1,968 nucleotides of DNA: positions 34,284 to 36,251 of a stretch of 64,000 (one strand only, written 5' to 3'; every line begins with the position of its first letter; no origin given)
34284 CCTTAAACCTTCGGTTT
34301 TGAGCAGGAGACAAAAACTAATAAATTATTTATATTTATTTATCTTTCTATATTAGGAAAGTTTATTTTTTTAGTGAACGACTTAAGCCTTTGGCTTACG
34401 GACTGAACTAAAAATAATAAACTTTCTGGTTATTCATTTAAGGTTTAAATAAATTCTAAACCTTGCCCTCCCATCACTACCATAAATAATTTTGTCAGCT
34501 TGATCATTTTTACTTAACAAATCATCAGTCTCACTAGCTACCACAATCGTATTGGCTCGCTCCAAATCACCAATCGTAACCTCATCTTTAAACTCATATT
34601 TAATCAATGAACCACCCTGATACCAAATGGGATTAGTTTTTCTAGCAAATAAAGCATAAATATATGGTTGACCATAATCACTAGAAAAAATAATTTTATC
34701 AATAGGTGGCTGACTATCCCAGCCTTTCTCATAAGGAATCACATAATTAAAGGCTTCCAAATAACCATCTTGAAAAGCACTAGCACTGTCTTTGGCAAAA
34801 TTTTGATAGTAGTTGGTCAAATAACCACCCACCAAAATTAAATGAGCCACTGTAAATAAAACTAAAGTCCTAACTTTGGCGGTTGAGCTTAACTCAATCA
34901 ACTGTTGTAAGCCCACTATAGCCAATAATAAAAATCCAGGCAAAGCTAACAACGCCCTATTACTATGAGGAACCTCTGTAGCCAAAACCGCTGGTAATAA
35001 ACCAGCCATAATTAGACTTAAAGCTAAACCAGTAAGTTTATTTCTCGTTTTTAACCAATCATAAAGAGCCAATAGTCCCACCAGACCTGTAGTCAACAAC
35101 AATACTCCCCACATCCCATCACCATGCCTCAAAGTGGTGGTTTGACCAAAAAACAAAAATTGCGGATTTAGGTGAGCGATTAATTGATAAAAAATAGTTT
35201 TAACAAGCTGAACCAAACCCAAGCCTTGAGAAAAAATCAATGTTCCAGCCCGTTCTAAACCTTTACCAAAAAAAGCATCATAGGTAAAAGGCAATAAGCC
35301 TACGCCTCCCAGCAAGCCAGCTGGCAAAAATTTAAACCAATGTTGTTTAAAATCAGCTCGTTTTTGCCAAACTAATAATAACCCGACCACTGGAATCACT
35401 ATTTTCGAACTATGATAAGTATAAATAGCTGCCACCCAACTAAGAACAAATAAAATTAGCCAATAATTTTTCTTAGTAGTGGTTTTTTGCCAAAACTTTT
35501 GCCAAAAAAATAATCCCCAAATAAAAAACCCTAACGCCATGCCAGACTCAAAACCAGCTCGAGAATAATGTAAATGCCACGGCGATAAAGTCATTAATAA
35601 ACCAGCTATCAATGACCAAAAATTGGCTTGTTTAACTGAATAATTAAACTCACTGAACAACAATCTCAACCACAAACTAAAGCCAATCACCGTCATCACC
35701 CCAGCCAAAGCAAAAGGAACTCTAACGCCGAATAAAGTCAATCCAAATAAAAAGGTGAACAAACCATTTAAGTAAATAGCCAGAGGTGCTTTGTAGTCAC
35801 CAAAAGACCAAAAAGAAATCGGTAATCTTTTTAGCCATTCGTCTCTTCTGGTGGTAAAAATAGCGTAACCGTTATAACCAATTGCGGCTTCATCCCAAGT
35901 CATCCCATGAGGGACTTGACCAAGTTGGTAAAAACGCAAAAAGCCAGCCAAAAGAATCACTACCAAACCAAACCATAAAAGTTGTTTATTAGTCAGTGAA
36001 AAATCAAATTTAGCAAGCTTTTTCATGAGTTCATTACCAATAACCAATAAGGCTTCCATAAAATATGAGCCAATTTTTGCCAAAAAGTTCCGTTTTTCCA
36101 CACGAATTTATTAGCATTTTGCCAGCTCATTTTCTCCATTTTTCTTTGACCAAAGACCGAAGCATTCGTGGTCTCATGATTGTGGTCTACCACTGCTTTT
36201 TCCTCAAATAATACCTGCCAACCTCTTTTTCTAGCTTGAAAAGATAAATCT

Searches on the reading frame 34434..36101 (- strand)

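Call 27: search_protein_families(library=pfam, proteins=[window:34434-36101:-], max_evalue=0.0001)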
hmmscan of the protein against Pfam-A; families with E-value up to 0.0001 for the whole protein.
window:34434-36101:- (555 aa): 0 families

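Call 70: search_protein_families(library=pfam, proteins=[window:34434-36101:-], max_evalue=1)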
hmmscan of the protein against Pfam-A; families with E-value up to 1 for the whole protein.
window:34434-36101:- (555 aa): 1 family
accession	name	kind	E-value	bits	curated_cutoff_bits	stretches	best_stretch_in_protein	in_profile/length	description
PF13231.12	PMT_2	-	0.00046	20.9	26.1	1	104-272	2-157/160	Dolichyl-phosphate-mannose-protein mannosyltransferase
